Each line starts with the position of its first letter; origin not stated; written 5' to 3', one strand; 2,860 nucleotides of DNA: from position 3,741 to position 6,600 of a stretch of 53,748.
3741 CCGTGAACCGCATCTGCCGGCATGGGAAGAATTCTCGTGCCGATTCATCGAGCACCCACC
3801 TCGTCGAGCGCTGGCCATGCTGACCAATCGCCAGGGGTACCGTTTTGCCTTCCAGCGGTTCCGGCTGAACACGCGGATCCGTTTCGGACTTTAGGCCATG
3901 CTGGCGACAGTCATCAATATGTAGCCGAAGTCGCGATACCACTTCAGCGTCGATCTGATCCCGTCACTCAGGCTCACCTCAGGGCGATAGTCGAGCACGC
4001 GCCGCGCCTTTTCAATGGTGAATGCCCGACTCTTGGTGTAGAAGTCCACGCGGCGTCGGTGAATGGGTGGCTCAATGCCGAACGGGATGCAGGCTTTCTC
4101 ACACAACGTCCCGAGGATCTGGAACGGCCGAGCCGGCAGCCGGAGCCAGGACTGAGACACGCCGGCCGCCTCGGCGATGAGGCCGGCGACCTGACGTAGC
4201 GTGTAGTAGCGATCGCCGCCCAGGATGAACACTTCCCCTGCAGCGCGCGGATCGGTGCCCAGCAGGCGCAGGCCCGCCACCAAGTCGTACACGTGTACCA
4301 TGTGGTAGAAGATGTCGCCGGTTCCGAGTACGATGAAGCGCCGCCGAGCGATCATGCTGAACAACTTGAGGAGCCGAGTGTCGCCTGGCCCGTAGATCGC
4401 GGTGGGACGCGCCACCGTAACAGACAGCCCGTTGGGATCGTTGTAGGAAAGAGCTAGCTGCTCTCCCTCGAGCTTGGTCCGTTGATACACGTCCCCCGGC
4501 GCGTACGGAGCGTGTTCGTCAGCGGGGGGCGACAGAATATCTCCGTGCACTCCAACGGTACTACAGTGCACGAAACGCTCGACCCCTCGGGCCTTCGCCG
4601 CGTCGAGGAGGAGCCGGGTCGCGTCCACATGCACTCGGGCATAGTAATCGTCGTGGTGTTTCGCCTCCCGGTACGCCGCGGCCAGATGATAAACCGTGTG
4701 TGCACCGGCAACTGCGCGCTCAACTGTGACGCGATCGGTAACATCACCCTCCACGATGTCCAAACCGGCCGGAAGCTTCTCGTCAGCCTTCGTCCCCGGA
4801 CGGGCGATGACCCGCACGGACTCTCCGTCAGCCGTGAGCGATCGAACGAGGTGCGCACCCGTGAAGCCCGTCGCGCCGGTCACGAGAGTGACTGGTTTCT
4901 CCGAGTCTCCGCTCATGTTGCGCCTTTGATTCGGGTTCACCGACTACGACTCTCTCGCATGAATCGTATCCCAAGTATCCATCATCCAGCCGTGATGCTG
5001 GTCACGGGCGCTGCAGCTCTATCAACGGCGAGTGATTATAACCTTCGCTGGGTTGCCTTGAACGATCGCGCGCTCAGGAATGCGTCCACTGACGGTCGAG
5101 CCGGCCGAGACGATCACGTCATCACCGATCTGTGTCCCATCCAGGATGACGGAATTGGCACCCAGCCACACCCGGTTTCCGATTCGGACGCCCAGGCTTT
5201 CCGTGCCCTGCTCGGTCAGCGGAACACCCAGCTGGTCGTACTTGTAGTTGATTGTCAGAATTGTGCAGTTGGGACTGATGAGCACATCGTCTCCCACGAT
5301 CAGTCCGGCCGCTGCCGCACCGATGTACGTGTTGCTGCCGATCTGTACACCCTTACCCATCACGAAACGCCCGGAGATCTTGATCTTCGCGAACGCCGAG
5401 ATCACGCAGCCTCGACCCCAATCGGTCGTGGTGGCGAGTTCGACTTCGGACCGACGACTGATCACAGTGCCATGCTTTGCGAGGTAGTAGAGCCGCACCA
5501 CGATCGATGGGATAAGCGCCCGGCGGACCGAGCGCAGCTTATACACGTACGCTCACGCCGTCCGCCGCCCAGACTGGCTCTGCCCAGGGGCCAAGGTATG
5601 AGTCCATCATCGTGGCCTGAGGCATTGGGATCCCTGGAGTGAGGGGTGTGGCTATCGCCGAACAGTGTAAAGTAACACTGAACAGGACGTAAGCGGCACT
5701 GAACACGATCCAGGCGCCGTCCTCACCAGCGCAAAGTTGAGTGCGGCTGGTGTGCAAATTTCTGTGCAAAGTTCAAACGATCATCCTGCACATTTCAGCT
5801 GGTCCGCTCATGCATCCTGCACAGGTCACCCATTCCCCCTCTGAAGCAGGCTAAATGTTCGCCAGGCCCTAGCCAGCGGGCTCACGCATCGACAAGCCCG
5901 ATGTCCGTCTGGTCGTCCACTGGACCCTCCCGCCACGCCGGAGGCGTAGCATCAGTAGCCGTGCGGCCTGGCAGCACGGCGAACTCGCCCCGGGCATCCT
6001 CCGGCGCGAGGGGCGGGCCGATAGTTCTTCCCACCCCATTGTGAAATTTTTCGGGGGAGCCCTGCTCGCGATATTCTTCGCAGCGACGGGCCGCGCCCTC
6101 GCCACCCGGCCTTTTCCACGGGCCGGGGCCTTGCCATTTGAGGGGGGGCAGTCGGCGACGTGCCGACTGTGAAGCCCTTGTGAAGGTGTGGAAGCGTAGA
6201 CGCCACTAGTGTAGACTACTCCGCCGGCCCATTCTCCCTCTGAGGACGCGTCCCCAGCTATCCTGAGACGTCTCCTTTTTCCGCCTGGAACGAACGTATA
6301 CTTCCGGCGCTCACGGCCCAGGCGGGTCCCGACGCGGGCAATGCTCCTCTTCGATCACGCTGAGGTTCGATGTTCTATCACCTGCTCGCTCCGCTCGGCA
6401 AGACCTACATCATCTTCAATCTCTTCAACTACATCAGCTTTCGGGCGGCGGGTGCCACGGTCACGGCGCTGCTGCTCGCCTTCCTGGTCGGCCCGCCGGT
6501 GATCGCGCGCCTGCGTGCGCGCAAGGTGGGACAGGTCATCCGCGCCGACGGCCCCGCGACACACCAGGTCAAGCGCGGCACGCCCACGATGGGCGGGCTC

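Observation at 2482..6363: A 3.8-kb insertion splits murF from mraY; perfect 21-bp direct repeats and a stranded ancestral murF tail mark the junctions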

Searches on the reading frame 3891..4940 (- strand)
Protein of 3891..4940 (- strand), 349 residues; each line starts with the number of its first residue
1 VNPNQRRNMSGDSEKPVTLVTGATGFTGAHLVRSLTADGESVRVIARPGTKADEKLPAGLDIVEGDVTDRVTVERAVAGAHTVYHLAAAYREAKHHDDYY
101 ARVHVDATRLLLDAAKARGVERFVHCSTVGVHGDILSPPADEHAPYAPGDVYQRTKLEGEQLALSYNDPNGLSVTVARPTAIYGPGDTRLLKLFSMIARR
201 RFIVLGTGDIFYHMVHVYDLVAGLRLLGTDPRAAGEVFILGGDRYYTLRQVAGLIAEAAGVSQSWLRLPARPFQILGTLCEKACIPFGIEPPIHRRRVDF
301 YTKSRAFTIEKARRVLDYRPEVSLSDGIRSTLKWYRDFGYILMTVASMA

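Call 5: search_protein_families(library=pfam, proteins=[window:3891-4940:-], max_evalue=0.01)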
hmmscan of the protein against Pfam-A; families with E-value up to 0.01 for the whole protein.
window:3891-4940:- (349 aa): 8 families
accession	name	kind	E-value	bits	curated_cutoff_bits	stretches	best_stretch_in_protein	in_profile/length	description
PF01370.27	Epimerase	-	2.7e-42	145.3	20.9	1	19-241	2-240/240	NAD dependent epimerase/dehydratase family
PF01073.25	3Beta_HSD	-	2.6e-29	102.6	22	1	19-218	1-217/280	3-beta hydroxysteroid dehydrogenase/isomerase family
PF16363.11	GDP_Man_Dehyd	-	3.4e-27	96.2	27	1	19-330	1-331/332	GDP-mannose 4,6 dehydratase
PF13460.12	NAD_binding_10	-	5.7e-20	72.4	27.2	1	22-183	1-147/184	NAD(P)H-binding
PF05368.20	NmrA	-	2.3e-14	54.2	27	1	18-130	5-109/298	NmrA-like family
PF04321.23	RmlD_sub_bind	-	6e-14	52.2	27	1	19-201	4-170/287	RmlD substrate binding domain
PF07993.18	NAD_binding_4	-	1.1e-13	51.3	20.1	1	72-187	81-212/258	Male sterility protein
PF02719.21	Polysacc_synt_2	-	3.7e-05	23.5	20.2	1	19-128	2-128/293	Polysaccharide biosynthesis protein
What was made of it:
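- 3891..4940 (-): Cargo gene: NAD-dependent sugar epimerase/dehydratase (SDR family), antisense to the dcw genes. Pfam Epimerase, E = 2.7e-42 (call 5).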

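Call 71: search_protein_families(library=ncbifam, proteins=[window:3891-4940:-], max_evalue=0.00001)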
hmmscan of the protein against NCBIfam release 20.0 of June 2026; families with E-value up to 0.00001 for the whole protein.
window:3891-4940:- (349 aa): 21 families
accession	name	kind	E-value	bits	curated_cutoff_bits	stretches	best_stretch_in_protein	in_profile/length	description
TIGR03466.1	HpnA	hypoth_equivalog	1.7e-48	165.2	367.65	1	18-341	3-327/327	hopanoid-associated sugar epimerase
NF042422.1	oxyalk_red_OleD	equivalog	8.6e-34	117.4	580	1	19-333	4-326/329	2-alkyl-3-oxoalkanoate reductase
NF052578.1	StrlDmthSdmBMthl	equivalog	9e-31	107.8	600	1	18-279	3-265/328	sterol demethylase protein SdmB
NF042423.1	oxyalk_red_Shew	equivalog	6.3e-30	104.4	580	1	18-329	11-329/331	2-alkyl-3-oxoalkanoate reductase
TIGR04180.1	EDH_00030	hypoth_equivalog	2.6e-29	102.2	475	1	19-261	2-258/297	NAD-dependent 4,6-dehydratase LegB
TIGR01181.1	dTDP_gluc_dehyt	equivalog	5.2e-22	78.3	365.1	1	18-337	2-313/321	dTDP-glucose 4,6-dehydratase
TIGR01179.1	galE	equivalog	6.4e-17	61.4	262.3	1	19-178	3-172/332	UDP-glucose 4-epimerase GalE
NF043036.1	ErythonDh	equivalog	2.8e-13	49.7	325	1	19-166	4-163/321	D-erythronate dehydrogenase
TIGR01777.1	yfcH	hypoth_equivalog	1.2e-12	48.1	207.35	1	19-237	2-220/292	TIGR01777 family oxidoreductase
NF041293.1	G6PDh_Azf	equivalog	9.6e-12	44.8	400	1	16-134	4-121/252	NAD-dependent glucose-6-phosphate dehydrogenase Azf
NF005539.0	PRK07201.1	equivalog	1.1e-11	44.2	549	1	19-188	4-183/657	SDR family oxidoreductase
NF058621.1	DiazavRedAvaA7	equivalog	1.4e-11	44.6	400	1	19-220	4-211/304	3-diazoavenalumate denitrifying reductase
TIGR01746.1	Thioester-redct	subfamily_domain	5.3e-11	42.4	213.35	0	71-233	80-252/371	thioester reductase domain-containing protein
TIGR01214.1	rmlD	equivalog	4e-09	36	224.05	1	19-186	3-154/285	dTDP-4-dehydrorhamnose reductase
NF050030.1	thlkprotThyD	equivalog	5.8e-09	35.5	400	1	20-224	5-216/305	thylakoid membrane protein ThyD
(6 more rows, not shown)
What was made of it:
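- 3891..4940 (-): NCBIfam hits are all below their curated cut-offs (call 71).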

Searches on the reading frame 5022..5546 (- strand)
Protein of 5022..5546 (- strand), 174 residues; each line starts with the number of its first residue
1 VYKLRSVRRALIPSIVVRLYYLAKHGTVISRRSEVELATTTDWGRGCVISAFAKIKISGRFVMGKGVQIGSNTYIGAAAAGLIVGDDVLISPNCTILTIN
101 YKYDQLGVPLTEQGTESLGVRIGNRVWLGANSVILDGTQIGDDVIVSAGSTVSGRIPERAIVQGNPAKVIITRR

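Call 5: search_protein_families(library=pfam, proteins=[window:5022-5546:-], max_evalue=0.01)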
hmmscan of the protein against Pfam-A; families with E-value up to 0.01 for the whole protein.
window:5022-5546:- (174 aa): 3 families
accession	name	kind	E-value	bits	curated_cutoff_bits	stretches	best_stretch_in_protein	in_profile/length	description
PF00132.30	Hexapep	-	3.4e-17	61.8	27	2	119-154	1-36/36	Bacterial transferase hexapeptide (six repeats)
PF14602.12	Hexapep_2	-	8.3e-12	45.1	27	1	120-152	2-32/34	Hexapeptide repeat of succinyl-transferase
PF25084.1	LbH_EIF2B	-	3.9e-05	24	54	0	35-96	16-70/105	EIF2B subunit epsilon LbH domain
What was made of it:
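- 5022..5546 (-): Cargo gene: hexapeptide-repeat O-acetyltransferase (WbbJ/WcaF-like), antisense. Pfam Hexapep (call 5).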

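Call 71: search_protein_families(library=ncbifam, proteins=[window:5022-5546:-], max_evalue=0.00001)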
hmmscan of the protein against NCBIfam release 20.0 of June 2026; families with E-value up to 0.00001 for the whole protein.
window:5022-5546:- (174 aa): 33 families (the best 25 are shown)
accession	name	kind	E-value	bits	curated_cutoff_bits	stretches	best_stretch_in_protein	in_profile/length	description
NF007240.0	PRK09677.1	equivalog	1e-22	80.6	243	1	14-171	23-182/192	putative lipopolysaccharide biosynthesis O-acetyl transferase WbbJ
NF007797.0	PRK10502.1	subfamily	9.1e-16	58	192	1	43-173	55-179/183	WcaF family extracellular polysaccharide biosynthesis acetyltransferase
TIGR03570.1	NeuD_NnaD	subfamily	3.3e-15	56.2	160.8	1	57-168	96-202/202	NeuD/PglB/VioB family sugar acetyltransferase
NF058585.1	HptprglPActTf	PfamEq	1.3e-14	54.2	300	1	83-173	79-160/172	heptaprenylglyceryl phosphate O-acetyltransferase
NF007499.0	PRK10092.1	equivalog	1.4e-14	54.3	314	1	83-170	95-180/183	maltose O-acetyltransferase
NF007076.0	PRK09527.1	equivalog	1.3e-13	50.8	347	1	61-170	70-182/203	galactoside O-acetyltransferase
TIGR03532.1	DapD_Ac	equivalog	5.2e-12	45.9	231.75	1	118-170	159-211/231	2,3,4,5-tetrahydropyridine-2,6-dicarboxylate N-acetyltransferase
NF002060.0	PRK00892.1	subfamily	7.4e-11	41.7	207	1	120-168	264-313/345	UDP-3-O-(3-hydroxymyristoyl)glucosamine N-acyltransferase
NF000311.1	Vat_ABCDEFH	equivalog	1.1e-10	41.4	300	1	120-173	111-164/201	Vat family streptogramin A O-acetyltransferase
TIGR04016.1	WcaB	equivalog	1.1e-10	41.2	194.65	1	107-171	79-144/146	colanic acid biosynthesis acetyltransferase WcaB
TIGR01853.1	lipid_A_lpxD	equivalog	2.1e-10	40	242.5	0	120-168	255-303/325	UDP-3-O-(3-hydroxymyristoyl)glucosamine N-acyltransferase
NF007564.0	PRK10191.1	equivalog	5.6e-10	38.9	196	1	107-171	95-160/162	colanic acid biosynthesis acetyltransferase WcaB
NF041874.1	EPS_EpsC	equivalog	7.3e-10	38.8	150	1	63-172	64-166/168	serine O-acetyltransferase EpsC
NF038307.1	EPS_acetyl_HpsU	equivalog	1.8e-09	37.5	305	1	42-170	53-175/178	hormogonium polysaccharide biosynthesis acetyltransferase HpsU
TIGR04008.1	WcaF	equivalog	2.1e-09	37.5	326.3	1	42-173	53-178/180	colanic acid biosynthesis acetyltransferase WcaF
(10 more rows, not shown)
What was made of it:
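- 5022..5546 (-): NCBIfam WbbJ-like, below cut-off (call 71).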

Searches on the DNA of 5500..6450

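Call 51: search_rna_families(source=window, start=5500, end=6450, threshold=evalue, max_evalue=1)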
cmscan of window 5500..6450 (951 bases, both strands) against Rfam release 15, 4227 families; matches with E-value up to 1: 0.
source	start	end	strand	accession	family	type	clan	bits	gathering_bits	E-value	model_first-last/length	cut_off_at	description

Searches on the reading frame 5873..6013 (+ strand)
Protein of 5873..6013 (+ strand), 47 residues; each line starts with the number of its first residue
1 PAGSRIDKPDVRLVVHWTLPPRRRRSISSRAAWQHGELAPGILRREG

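Call 73: search_solved_structures(query=window:5873-6013:+, max_evalue=10, show_alignments=2)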
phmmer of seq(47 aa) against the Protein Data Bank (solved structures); distinct sequences matched with E-value up to 10: 7.
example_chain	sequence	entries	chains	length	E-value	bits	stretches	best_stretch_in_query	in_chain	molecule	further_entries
7aud_A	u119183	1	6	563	0.3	14.6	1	3-24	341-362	Bloom syndrome protein,Bloom syndrome protein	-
7auc_A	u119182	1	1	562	0.3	14.6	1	3-24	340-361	Bloom syndrome protein,Bloom syndrome protein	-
4o3m_A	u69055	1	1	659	0.4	14.2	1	3-24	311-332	Bloom syndrome protein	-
4cgz_A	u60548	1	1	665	0.41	14.2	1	3-24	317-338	BLOOM'S SYNDROME HELICASE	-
4cdg_A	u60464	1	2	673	0.41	14.2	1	3-24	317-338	BLOOM SYNDROME PROTEIN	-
3eaq_A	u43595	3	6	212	0.66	13.6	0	4-24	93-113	Heat resistant RNA dependent ATPase | Hera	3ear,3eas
5lst_A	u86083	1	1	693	0.67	13.5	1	3-25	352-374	ATP-dependent DNA helicase Q4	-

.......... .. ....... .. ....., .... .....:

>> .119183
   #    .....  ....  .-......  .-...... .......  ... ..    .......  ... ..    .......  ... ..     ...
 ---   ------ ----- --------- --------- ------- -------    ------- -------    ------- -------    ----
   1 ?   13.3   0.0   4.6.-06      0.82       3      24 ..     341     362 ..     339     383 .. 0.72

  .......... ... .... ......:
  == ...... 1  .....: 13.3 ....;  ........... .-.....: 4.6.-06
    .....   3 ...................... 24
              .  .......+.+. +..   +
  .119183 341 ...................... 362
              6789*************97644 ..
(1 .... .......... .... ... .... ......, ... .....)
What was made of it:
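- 5888..5932 (+): Scrap resembling a RecQ-family helicase motif (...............). Probably a pseudogene remnant. PDB phmmer best hits are BLM and RECQ4, E = 0.3 (call 73).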

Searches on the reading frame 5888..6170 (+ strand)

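Call 72: search_protein_families(library=pfam, proteins=[window:5888-6170:+], max_evalue=1)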
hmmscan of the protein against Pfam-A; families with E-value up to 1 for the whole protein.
window:5888-6170:+ (94 aa): 0 families
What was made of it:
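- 5888..5932 (+): No Pfam hit (call 72).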
